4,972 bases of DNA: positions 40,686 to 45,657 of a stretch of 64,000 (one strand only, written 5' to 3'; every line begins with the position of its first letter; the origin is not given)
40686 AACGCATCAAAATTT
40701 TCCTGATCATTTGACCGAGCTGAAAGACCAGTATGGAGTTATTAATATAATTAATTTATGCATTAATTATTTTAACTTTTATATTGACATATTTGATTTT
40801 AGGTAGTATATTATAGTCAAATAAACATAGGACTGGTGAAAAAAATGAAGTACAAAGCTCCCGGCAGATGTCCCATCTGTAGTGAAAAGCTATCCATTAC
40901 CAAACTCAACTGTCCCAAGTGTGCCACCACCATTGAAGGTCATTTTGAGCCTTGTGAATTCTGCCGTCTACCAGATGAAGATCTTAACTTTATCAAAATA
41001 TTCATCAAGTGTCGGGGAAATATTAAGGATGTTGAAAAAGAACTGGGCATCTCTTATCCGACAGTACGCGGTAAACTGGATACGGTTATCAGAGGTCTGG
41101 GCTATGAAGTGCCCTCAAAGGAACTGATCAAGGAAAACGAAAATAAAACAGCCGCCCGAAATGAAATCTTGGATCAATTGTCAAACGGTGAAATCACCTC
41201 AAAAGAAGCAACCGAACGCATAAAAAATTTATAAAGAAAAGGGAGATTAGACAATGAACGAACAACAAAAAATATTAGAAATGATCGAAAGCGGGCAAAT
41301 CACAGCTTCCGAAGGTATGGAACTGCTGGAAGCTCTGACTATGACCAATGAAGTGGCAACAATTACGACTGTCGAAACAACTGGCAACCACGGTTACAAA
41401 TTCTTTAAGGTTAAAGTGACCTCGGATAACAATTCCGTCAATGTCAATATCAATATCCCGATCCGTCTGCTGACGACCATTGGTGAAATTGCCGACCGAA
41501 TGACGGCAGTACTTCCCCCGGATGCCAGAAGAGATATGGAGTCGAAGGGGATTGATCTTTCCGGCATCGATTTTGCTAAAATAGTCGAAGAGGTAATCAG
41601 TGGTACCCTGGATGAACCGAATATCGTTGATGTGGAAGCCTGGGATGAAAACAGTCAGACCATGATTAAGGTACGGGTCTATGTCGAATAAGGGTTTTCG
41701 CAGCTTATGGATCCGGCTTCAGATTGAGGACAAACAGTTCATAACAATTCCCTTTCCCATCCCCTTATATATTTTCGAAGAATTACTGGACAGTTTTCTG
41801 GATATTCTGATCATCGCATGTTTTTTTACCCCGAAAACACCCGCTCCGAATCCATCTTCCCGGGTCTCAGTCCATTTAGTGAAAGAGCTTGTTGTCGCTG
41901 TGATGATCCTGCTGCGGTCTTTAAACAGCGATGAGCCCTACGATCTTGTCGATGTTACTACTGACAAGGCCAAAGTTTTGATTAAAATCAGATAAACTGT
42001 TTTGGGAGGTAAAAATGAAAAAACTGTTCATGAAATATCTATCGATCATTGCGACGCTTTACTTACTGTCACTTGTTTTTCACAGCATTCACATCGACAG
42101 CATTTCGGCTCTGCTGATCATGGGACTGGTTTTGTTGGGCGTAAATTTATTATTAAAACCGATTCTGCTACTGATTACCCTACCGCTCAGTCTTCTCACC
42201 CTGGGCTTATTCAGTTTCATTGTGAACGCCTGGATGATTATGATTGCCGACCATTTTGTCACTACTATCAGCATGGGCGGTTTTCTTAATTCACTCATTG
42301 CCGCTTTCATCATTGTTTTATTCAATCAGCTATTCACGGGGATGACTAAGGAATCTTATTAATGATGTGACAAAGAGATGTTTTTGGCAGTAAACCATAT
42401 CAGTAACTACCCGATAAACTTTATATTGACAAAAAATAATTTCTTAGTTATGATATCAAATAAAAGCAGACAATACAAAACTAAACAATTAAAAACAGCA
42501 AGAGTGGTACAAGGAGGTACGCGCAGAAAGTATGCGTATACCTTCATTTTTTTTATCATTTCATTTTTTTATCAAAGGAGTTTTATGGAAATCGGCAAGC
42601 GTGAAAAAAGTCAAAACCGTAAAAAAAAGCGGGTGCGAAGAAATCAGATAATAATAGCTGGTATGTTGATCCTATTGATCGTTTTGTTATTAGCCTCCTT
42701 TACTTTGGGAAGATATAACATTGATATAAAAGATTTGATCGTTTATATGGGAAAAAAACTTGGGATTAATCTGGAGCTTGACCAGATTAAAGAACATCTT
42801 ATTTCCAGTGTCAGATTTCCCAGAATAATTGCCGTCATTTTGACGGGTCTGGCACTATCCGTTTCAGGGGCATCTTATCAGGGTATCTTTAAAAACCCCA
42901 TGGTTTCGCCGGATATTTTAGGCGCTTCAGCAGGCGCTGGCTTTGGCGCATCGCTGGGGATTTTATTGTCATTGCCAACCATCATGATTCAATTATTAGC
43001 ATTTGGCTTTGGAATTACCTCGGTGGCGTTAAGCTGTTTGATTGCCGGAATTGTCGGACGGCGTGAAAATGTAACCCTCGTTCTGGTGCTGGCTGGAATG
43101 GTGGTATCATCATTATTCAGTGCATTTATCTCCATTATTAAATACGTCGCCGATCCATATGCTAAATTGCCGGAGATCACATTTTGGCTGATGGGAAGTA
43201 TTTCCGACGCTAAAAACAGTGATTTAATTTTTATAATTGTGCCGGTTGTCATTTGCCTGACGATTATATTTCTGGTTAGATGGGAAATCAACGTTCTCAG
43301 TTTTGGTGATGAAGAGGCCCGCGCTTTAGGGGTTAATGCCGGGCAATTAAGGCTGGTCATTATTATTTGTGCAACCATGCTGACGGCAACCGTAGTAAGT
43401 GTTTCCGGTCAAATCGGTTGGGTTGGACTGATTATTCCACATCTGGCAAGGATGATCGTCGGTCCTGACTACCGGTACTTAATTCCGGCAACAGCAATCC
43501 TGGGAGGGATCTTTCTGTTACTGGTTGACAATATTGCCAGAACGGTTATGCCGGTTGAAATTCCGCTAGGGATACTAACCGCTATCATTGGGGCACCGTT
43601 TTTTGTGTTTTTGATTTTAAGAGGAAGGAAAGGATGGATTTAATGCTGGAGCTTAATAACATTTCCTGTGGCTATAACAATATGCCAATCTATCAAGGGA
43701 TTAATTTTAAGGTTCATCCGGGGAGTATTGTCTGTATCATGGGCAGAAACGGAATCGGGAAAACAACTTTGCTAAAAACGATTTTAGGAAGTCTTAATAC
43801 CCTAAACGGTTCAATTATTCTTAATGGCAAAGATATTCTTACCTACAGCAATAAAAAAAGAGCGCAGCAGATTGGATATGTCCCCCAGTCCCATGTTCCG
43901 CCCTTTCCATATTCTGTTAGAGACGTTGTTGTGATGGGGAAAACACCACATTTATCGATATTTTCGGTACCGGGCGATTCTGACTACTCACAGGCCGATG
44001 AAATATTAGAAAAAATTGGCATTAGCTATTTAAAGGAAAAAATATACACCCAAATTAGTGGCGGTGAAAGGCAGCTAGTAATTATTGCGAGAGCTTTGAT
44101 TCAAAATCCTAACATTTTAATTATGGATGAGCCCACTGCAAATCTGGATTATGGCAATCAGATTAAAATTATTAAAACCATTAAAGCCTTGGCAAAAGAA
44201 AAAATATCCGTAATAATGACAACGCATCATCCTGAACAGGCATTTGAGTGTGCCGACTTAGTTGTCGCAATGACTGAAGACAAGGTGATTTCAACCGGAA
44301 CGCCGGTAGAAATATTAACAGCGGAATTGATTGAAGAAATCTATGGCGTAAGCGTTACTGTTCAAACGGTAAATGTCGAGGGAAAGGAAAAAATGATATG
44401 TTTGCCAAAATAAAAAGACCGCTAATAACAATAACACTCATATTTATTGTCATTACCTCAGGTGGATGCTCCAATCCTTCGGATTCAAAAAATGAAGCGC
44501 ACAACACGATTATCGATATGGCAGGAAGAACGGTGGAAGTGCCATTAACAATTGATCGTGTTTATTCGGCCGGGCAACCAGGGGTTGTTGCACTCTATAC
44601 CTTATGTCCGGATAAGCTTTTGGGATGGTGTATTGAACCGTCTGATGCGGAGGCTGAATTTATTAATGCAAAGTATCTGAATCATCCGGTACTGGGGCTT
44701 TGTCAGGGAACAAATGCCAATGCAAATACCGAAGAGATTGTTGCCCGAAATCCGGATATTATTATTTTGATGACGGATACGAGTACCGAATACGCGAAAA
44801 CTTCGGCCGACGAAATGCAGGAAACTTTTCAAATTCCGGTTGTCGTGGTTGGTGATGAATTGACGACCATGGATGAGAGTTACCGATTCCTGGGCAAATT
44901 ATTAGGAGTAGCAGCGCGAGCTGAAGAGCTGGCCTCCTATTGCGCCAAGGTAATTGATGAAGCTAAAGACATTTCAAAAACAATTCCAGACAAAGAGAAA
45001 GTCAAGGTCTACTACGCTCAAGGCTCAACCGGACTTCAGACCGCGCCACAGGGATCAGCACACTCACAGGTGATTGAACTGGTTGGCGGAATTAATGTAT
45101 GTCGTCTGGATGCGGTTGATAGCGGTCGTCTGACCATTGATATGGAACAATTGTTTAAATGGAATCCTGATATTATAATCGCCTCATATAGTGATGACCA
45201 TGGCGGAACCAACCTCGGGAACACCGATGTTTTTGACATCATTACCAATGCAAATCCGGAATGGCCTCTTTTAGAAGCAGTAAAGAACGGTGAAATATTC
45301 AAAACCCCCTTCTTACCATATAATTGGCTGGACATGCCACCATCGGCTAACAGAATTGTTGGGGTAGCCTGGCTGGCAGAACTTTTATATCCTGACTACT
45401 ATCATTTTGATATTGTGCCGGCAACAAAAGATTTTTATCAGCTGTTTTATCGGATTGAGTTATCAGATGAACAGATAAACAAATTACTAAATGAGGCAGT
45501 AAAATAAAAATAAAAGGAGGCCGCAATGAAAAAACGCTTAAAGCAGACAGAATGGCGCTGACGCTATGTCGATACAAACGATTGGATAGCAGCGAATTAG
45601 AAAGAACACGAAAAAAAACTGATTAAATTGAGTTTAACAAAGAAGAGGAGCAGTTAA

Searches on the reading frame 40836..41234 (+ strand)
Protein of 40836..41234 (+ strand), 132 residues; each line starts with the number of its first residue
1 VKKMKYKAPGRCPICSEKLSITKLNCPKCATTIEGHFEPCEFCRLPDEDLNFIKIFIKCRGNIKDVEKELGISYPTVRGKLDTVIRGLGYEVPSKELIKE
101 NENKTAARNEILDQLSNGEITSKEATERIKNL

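Call 74: search_protein_families(library=pfam, proteins=[window:40836-41234:+], max_evalue=0.00001)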
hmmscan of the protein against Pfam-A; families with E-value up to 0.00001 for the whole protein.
window:40836-41234:+ (132 aa): 2 families
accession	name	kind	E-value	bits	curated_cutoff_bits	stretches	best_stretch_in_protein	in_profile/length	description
PF09862.15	DUF2089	-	2.5e-24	85.1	33.4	1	45-91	1-47/47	Domain of unknown function (DUF2089)-HTH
PF22747.2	Zn_ribbon_DUF2089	-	7.3e-15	55.2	27.6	1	12-43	1-32/32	DUF2089 zinc ribbon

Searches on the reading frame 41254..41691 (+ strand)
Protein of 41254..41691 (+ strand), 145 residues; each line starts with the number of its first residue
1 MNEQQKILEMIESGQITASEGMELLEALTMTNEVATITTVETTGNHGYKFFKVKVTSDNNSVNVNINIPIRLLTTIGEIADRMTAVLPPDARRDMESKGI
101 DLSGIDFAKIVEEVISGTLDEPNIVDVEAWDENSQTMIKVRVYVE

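Call 74: search_protein_families(library=pfam, proteins=[window:41254-41691:+], max_evalue=0.00001)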
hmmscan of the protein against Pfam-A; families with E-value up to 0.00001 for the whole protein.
window:41254-41691:+ (145 aa): 1 family
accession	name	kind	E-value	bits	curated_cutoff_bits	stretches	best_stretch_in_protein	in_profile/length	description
PF22746.1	SHOCT-like_DUF2089-C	-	3.2e-09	36.5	27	1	2-28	1-27/32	SHOCT-like domain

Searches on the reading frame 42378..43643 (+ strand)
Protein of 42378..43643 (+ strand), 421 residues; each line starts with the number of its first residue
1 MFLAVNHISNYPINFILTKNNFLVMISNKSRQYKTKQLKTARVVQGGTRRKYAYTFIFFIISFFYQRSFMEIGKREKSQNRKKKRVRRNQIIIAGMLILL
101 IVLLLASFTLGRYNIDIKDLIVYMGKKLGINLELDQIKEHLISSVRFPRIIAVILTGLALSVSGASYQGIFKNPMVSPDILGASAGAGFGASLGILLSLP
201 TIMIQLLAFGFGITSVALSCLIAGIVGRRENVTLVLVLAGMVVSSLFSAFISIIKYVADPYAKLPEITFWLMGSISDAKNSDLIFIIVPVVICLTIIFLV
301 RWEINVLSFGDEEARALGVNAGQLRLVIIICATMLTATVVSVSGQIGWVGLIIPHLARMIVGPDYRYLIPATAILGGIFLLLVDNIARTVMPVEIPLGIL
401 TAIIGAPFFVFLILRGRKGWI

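Call 74: search_protein_families(library=pfam, proteins=[window:42378-43643:+], max_evalue=0.00001)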
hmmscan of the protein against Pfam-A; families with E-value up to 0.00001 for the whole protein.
window:42378-43643:+ (421 aa): 1 family
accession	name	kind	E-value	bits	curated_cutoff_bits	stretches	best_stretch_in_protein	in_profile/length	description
PF01032.23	FecCD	-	1.5e-87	294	26.5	1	99-415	1-311/311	FecCD transport family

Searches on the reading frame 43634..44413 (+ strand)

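Call 74: search_protein_families(library=pfam, proteins=[window:43634-44413:+], max_evalue=0.00001)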
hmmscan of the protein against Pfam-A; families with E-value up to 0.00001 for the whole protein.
window:43634-44413:+ (259 aa): 4 families
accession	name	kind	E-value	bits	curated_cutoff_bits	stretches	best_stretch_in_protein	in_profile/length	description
PF00005.33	ABC_tran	-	1.1e-33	117.2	25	1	21-169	2-137/137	ABC transporter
PF13304.12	AAA_21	-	3.1e-11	44.4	27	1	138-201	235-301/304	AAA domain, putative AbiEii toxin, Type IV TA system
PF02463.25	SMC_N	-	1.5e-09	38.1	40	1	31-216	25-215/220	RecF/RecN/SMC N terminal domain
PF13175.12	AAA_15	-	4.3e-08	33.6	32.1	0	156-200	326-371/374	AAA ATPase domain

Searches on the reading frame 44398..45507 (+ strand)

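Call 76: search_protein_families(library=pfam, proteins=[window:44398-45507:+], max_evalue=0.00001)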
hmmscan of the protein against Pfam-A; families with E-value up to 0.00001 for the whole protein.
window:44398-45507:+ (369 aa): 1 family
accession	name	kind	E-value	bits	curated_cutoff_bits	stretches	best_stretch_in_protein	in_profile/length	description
PF01497.23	Peripla_BP_2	-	2.3e-20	73.4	27.5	1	105-304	45-232/235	Periplasmic binding protein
